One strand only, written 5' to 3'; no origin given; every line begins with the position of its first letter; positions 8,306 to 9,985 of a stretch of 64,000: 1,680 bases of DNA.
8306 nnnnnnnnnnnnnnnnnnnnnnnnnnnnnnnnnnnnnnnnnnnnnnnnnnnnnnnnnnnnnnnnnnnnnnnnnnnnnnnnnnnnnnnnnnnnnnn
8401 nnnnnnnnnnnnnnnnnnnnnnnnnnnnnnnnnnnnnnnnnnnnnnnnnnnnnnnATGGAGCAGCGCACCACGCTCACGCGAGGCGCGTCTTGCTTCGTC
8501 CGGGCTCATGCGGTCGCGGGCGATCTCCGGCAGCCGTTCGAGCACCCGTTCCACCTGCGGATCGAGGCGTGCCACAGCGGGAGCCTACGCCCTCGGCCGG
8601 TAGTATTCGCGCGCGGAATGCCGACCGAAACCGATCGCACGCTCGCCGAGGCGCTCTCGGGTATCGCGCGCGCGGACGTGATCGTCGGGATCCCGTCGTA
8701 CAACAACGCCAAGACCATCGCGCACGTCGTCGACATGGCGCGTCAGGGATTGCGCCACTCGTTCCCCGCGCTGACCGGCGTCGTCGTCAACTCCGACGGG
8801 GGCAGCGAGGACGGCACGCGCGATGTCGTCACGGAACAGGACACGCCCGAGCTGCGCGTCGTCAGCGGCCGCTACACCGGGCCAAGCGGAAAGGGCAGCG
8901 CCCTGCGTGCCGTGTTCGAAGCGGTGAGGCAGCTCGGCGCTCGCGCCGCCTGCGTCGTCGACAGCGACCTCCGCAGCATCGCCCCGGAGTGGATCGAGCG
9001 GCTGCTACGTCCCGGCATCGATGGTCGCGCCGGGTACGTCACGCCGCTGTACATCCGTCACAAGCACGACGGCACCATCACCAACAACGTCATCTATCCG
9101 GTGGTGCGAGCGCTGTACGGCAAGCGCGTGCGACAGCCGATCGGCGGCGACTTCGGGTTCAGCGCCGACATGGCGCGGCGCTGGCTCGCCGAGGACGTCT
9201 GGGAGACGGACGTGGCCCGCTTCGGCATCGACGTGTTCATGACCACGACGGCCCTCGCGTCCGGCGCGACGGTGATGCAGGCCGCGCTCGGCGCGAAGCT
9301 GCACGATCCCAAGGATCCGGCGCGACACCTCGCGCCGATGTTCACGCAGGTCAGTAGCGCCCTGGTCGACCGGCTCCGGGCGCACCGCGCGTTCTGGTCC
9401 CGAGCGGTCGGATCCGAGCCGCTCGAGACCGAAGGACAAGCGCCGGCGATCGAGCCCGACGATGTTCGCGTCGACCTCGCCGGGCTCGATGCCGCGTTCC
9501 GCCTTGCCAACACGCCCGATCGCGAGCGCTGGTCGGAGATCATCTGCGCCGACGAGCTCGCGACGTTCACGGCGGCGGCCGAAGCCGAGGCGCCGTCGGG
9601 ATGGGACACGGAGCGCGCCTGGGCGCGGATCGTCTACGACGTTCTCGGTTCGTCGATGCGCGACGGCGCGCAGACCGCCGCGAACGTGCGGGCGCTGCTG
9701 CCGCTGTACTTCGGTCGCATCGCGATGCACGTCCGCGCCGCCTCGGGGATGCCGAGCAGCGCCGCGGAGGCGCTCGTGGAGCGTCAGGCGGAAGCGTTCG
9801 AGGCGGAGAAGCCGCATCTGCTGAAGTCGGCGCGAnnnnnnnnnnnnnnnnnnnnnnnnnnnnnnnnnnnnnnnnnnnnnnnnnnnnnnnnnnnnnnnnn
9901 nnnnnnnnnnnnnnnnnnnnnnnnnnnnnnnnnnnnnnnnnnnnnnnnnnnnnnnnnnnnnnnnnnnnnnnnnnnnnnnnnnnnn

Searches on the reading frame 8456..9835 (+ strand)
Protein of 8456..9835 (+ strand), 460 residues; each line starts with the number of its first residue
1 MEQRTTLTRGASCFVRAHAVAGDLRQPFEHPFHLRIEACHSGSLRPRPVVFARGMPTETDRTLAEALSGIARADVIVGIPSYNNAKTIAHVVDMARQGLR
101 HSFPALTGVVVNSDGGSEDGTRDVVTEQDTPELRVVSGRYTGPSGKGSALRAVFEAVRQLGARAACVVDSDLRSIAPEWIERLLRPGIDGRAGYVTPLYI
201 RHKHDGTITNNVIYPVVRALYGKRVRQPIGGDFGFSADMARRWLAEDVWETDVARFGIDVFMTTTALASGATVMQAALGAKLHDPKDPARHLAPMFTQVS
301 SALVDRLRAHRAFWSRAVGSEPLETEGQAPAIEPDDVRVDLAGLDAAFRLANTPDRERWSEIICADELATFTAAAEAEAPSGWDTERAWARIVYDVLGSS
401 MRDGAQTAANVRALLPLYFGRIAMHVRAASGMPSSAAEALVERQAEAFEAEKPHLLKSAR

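Call 6: search_protein_families(library=pfam, proteins=[window:8456-9835:+], max_evalue=0.1)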
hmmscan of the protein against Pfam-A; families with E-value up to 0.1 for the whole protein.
window:8456-9835:+ (460 aa): 2 families
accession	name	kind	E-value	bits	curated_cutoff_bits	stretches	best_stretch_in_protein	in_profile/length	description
PF00535.33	Glycos_transf_2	-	7.4e-08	32.9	23.3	1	77-239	2-158/168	Glycosyl transferase family 2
PF13641.12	Glyco_tranf_2_3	-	0.00013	22.5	27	1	75-186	3-110/230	Glycosyltransferase like family 2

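Call 7: search_protein_families(library=ncbifam, proteins=[window:8456-9835:+], max_evalue=0.1)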
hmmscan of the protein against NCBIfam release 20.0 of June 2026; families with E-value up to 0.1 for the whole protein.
window:8456-9835:+ (460 aa): 6 families
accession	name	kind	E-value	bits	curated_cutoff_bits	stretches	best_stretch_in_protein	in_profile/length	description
NF010496.0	PRK13915.1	equivalog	3.4e-15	55.9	262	1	64-311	22-272/307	glucosyl-3-phosphoglycerate synthase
TIGR04182.1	glyco_TIGR04182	equivalog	3.3e-08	33.3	325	1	74-241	1-157/293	S-layer glycoprotein N-glycosyltransferase AglJ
NF041875.1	EPS_EpsD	equivalog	0.0019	17.7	370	1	77-174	3-92/325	exopolysaccharide biosynthesis glycosyltransferase EpsD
NF058614.1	PPMAGASynPpgS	equivalog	0.0062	16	370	1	74-171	1-86/226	polyprenyl-phospho-N-acetylgalactosaminyl synthase PpgS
TIGR03937.1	PgaC_IcaA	equivalog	0.0074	15.3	422.3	1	74-158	46-125/407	poly-beta-1,6-N-acetyl-D-glucosamine synthase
NF038302.1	EPS_HpsE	equivalog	0.015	14.3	300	1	74-181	2-105/307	hormogonium polysaccharide biosynthesis glycosyltransferase HpsE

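Call 51: search_solved_structures(query=window:8618-9835:+, max_evalue=0.001)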
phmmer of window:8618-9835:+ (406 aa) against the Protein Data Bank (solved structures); distinct sequences matched with E-value up to 0.001: 0.
